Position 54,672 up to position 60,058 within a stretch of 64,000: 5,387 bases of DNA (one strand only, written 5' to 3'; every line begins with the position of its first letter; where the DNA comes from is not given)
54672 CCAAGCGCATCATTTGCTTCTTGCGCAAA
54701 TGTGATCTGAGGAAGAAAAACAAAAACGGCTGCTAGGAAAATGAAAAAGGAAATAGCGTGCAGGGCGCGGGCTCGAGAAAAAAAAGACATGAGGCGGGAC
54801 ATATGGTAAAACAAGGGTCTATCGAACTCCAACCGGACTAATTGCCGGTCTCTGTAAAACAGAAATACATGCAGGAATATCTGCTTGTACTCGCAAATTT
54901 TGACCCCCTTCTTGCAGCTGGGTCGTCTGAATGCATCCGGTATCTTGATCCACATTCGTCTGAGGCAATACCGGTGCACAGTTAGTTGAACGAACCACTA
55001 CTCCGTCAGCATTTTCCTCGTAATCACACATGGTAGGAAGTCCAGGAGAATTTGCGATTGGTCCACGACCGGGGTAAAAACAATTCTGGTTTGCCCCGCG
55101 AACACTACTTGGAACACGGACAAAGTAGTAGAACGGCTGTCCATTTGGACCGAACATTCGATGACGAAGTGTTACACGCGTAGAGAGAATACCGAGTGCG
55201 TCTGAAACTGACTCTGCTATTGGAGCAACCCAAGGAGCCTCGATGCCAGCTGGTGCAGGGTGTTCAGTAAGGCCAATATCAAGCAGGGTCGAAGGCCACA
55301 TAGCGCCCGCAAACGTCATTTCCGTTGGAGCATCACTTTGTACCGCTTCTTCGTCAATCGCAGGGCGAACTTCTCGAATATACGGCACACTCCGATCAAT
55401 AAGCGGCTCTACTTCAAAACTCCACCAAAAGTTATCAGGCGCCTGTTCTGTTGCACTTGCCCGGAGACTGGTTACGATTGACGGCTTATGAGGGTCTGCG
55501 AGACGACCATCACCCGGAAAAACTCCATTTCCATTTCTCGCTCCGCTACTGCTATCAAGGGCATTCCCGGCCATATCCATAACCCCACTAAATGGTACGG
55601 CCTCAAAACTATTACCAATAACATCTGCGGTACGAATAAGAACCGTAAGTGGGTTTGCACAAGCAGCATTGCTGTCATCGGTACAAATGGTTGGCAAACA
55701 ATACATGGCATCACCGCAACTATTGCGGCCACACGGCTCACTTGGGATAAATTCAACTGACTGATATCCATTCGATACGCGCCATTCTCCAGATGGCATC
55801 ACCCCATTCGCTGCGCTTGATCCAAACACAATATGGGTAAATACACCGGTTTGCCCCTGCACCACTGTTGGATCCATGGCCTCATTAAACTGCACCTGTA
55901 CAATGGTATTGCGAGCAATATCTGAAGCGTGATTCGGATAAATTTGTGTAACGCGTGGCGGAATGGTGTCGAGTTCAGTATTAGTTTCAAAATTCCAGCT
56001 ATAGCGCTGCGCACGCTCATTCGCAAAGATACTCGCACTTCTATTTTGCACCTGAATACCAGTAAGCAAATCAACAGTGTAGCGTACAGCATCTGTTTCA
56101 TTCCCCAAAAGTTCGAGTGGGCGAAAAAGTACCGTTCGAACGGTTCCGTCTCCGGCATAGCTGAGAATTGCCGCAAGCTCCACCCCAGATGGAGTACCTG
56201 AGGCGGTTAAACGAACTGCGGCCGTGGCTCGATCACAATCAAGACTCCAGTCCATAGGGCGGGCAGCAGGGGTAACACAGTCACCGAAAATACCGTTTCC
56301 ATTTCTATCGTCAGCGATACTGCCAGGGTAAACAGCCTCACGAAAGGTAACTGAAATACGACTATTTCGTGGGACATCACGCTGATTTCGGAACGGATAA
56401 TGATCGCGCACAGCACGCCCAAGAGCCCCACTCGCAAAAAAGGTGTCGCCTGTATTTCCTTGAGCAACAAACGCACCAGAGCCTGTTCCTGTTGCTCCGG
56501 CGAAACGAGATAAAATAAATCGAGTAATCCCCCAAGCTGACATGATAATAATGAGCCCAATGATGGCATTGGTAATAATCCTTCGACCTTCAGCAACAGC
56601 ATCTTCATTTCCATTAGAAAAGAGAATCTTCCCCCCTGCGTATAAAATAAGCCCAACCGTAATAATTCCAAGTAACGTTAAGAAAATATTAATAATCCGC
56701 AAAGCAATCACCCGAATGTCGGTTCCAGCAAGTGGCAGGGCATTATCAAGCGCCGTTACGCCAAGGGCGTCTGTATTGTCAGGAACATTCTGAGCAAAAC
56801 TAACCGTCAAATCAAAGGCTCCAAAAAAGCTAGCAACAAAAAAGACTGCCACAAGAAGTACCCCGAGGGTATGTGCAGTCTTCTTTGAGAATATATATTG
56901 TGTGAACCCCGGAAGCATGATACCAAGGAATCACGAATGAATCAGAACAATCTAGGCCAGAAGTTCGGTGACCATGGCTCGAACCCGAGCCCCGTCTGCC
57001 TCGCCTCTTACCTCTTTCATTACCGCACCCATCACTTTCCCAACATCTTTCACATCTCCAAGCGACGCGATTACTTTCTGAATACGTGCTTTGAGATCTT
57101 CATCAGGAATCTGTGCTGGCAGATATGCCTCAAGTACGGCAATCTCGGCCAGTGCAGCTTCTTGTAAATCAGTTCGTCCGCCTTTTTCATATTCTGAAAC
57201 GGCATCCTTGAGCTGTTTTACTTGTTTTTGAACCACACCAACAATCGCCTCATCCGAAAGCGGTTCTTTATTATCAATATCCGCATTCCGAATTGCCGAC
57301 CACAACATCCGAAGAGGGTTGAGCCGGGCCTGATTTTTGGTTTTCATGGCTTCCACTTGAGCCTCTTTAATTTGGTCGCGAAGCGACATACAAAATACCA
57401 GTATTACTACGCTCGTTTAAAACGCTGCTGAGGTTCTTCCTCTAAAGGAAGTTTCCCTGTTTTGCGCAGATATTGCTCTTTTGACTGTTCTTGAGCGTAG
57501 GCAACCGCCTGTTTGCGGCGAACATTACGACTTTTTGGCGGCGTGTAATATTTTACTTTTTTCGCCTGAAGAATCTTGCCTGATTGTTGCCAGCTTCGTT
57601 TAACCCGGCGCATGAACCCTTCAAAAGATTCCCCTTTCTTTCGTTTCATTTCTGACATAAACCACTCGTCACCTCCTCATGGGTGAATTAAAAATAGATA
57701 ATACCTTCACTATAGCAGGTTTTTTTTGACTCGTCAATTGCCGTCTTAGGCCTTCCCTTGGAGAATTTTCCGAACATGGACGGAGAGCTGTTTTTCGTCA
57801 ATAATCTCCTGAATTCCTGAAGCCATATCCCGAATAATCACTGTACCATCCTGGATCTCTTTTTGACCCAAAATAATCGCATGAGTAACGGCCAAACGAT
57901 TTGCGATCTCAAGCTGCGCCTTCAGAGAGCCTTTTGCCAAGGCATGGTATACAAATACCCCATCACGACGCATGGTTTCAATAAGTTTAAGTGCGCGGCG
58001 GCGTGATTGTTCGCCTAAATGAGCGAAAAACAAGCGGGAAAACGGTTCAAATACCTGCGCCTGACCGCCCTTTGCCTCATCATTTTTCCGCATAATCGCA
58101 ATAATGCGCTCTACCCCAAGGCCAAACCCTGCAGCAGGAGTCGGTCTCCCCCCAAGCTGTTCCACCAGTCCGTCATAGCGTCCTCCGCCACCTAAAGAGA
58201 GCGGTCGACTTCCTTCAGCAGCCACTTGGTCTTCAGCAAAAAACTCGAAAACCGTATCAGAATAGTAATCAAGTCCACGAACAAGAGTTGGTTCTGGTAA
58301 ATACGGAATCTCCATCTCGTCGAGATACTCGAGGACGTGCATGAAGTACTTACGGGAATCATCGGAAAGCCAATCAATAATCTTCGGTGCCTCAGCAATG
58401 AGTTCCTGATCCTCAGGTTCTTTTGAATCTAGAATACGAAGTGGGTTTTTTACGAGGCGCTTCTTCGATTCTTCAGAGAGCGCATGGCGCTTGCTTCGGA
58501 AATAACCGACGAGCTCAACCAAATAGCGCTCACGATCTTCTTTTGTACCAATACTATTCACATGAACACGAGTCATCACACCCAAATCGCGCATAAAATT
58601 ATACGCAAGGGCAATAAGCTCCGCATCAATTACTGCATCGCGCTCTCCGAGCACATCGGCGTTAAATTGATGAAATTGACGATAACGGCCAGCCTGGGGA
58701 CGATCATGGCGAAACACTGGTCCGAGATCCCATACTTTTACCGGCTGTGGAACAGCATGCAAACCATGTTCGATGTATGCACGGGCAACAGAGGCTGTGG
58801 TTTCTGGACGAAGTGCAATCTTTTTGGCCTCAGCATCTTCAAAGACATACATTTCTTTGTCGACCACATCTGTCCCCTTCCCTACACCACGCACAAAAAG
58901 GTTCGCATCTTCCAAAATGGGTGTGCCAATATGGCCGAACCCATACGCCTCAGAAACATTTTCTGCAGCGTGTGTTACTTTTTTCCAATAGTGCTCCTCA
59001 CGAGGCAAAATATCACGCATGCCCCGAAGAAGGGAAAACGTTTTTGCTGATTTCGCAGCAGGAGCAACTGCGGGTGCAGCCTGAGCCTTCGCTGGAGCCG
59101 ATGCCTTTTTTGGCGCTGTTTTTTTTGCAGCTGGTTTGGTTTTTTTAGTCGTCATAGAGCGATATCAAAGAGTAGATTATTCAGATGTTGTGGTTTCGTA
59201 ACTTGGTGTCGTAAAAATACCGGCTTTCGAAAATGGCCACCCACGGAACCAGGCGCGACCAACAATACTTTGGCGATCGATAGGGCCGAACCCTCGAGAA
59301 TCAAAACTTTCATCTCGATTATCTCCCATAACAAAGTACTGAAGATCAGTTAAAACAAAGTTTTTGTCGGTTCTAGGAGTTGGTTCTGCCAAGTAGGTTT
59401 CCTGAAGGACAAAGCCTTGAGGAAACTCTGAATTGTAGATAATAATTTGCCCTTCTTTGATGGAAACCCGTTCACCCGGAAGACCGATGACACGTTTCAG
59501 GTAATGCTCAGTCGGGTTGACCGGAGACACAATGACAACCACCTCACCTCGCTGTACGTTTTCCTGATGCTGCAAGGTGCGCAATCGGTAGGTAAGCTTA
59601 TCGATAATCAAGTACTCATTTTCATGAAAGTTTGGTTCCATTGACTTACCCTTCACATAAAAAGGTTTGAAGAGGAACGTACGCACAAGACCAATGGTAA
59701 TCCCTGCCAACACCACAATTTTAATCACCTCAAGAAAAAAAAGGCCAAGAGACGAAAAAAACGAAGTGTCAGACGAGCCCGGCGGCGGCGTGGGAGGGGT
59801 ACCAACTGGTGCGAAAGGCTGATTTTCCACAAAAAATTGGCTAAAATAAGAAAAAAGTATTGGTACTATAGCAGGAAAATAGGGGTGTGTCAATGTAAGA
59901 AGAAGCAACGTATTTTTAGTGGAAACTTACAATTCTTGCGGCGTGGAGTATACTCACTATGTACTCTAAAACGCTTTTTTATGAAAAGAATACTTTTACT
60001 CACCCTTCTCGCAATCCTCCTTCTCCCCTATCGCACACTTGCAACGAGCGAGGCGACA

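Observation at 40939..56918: Co-directional surface locus: two paralogous giant proteins with a shared two-TM N-terminal module, then three thrombospondin-type-3 repeat membrane proteins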

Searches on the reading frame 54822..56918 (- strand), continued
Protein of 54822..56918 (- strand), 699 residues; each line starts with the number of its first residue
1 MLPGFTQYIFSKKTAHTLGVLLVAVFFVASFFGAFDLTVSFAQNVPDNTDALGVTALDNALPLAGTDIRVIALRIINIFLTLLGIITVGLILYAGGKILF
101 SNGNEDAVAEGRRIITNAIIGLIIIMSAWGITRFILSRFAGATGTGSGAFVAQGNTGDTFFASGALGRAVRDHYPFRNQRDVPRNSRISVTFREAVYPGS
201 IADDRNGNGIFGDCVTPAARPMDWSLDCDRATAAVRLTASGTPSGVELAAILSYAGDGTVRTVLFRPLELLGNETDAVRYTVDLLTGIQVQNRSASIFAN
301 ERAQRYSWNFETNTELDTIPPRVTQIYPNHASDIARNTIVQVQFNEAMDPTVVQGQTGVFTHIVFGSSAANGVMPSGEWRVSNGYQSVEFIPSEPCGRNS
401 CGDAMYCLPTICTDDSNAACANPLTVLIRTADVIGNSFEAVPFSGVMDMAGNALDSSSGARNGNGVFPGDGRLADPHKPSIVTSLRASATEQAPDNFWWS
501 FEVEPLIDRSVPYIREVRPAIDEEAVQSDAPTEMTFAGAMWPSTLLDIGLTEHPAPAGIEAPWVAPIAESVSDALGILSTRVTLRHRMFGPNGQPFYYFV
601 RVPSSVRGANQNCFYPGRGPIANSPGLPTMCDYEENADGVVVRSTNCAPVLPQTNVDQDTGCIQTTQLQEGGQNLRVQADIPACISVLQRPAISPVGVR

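Call 72: search_protein_families(library=pfam, alignment_id=A4, max_evalue=0.01)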
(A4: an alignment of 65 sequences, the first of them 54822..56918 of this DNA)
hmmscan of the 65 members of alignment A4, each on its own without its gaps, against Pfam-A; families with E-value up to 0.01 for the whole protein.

A. member 1, window:54822-56918:- (699 aa): 2 families
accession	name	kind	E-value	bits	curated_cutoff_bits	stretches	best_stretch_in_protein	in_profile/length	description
PF13205.12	Big_5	-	1.9e-13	51.5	23.6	1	317-395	1-72/105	Bacterial Ig-like domain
PF18895.5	T4SS_pilin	-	1.3e-07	32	26.6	1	68-135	5-71/71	Type IV secretion system pilin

B. families by the number of members that match (of 65 scanned): 10 families
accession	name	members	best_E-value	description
PF13205.12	Big_5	65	2e-23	Bacterial Ig-like domain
PF18895.5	T4SS_pilin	65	6e-15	Type IV secretion system pilin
PF04956.18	TrbC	12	7.6e-08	TrbC/VIRB2 pilin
PF04234.18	CopC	4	0.002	CopC domain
PF03793.24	PASTA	2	0.00014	PASTA domain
PF19078.6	Big_12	2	0.00082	Bacterial Ig-like domain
PF13491.11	FtsK_4TM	1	0.0052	4TM region of DNA translocase FtsK/SpoIIIE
PF05545.16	FixQ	1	0.0053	Cbb3-type cytochrome oxidase component FixQ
PF17957.7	Big_7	1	0.0083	Bacterial Ig domain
PF02322.20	Cyt_bd_oxida_II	1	0.0099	Cytochrome bd terminal oxidase subunit II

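Call 77: list_cluster_members(proteins=[P0116, P0040, P0236])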
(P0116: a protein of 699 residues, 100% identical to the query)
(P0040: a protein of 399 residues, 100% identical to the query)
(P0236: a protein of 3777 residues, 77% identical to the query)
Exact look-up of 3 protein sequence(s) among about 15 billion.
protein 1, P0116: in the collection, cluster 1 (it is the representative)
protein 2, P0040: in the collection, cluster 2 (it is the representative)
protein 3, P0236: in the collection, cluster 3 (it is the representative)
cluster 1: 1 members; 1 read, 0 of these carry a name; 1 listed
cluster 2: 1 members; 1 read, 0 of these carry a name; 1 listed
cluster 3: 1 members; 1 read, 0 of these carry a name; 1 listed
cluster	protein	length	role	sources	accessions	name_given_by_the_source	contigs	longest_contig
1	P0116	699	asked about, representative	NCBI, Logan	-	-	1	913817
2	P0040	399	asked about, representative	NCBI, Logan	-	-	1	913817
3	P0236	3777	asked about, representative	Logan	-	-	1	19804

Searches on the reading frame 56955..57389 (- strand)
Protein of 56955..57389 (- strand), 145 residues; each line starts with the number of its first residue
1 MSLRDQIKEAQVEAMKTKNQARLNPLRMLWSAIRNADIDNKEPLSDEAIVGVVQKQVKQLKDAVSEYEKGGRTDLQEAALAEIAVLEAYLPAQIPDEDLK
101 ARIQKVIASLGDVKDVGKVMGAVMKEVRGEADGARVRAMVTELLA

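Call 8: search_protein_families(library=pfam, proteins=[window:56955-57389:-], max_evalue=0.001)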
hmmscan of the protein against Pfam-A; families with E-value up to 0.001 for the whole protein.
window:56955-57389:- (145 aa): 2 families
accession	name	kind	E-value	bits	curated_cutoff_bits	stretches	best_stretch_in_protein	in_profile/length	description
PF09424.15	YqeY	-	1.7e-42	145.3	27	1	5-144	2-143/143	Yqey-like protein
PF02637.23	GatB_Yqey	-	2e-05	24.9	27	1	98-144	93-148/148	GatB domain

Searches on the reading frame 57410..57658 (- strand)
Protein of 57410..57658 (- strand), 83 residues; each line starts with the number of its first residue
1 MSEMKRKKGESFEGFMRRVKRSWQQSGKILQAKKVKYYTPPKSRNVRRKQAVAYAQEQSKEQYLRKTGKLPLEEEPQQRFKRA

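Call 8: search_protein_families(library=pfam, proteins=[window:57410-57658:-], max_evalue=0.001)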
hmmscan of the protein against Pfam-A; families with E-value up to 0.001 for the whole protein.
window:57410-57658:- (83 aa): 1 family
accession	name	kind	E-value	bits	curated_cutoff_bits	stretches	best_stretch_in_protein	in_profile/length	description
PF01165.25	Ribosomal_S21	-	0.0003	20.9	27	1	7-55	5-53/55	Ribosomal protein S21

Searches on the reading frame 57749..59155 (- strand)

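Call 8: search_protein_families(library=pfam, proteins=[window:57749-59155:-], max_evalue=0.001)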
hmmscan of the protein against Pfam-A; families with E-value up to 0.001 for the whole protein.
window:57749-59155:- (469 aa): 4 families
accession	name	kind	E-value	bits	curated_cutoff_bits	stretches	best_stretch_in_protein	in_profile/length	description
PF13393.11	tRNA-synt_His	-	1.5e-34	120.1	25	1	45-351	1-308/308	Histidyl-tRNA synthetase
PF00587.30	tRNA-synt_2b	-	9.5e-14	52.3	29.3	1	103-355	1-175/179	tRNA synthetase class II core domain (G, H, P, S and T)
PF03129.25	HGTP_anticodon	-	3.9e-08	33.8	21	1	383-458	13-88/94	Anticodon binding domain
PF01409.25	tRNA-synt_2d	-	2.5e-07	30.9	19.8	1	53-197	15-160/246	tRNA synthetases class II core domain (F)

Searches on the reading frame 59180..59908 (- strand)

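Call 8: search_protein_families(library=pfam, proteins=[window:59180-59908:-], max_evalue=0.001)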
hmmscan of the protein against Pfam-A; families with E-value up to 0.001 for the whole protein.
window:59180-59908:- (243 aa): 2 families
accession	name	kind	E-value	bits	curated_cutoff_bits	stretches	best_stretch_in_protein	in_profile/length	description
PF10502.14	Peptidase_S26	-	4.2e-42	144.4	22.9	1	59-224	2-168/168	Signal peptidase, peptidase S26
PF00717.28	Peptidase_S24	-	0.00054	20.1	23.3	1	84-147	39-88/116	Peptidase S24-like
